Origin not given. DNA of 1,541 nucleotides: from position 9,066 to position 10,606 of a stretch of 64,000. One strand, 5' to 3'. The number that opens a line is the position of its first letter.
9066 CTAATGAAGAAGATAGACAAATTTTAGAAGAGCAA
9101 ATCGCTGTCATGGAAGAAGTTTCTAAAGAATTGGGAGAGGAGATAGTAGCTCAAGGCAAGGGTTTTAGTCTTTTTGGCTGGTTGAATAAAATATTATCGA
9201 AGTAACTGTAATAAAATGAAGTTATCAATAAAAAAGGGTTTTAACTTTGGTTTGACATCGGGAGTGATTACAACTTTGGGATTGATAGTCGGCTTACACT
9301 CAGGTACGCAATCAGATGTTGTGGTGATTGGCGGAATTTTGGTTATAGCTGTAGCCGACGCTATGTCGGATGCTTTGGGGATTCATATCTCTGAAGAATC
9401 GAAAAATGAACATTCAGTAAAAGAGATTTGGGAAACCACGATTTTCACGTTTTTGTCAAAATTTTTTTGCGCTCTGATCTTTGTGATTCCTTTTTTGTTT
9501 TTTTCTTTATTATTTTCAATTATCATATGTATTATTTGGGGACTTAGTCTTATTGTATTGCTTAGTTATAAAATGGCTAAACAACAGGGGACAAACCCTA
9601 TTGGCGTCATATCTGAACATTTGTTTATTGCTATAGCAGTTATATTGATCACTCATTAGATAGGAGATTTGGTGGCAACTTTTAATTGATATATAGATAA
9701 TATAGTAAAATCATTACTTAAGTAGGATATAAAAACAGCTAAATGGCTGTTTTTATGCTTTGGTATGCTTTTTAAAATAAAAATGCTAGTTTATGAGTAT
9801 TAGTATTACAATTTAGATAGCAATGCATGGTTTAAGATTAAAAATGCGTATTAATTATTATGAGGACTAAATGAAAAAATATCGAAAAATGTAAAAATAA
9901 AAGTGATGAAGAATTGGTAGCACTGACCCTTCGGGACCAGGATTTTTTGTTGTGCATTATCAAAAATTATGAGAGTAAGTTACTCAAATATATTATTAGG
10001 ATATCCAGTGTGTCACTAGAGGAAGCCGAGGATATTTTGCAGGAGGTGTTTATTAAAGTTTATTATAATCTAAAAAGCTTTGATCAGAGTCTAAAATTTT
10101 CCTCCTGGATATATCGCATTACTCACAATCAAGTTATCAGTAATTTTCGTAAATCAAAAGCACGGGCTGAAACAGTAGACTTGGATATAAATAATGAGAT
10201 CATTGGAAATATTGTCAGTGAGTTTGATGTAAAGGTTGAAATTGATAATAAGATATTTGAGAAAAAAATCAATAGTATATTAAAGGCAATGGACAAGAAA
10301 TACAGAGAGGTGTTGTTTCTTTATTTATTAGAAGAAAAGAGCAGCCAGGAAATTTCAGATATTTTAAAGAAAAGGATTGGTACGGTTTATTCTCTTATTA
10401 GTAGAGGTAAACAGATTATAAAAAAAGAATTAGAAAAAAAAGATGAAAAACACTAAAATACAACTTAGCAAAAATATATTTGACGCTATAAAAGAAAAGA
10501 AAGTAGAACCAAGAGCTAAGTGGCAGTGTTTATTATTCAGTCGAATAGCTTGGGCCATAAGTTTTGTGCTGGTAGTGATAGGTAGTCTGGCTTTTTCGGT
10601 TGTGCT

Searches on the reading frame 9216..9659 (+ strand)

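Call 20: search_protein_families(library=pfam, proteins=[window:9216-9659:+], max_evalue=0.01)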
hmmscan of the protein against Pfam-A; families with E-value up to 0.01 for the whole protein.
window:9216-9659:+ (147 aa): 1 family
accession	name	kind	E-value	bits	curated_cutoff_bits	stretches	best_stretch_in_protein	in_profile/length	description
PF01988.24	VIT1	-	7.2e-07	29.7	28.1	1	11-71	6-67/214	VIT family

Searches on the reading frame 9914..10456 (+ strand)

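Call 20: search_protein_families(library=pfam, proteins=[window:9914-10456:+], max_evalue=0.01)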
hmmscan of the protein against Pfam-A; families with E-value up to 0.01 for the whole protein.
window:9914-10456:+ (180 aa): 2 families
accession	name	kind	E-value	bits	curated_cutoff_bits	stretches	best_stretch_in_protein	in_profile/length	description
PF04542.20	Sigma70_r2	-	4.9e-14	52.3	24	1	16-82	2-69/71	Sigma-70 region 2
PF08281.18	Sigma70_r4_2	-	1.1e-09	38.3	25.7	1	119-167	4-52/54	Sigma-70, region 4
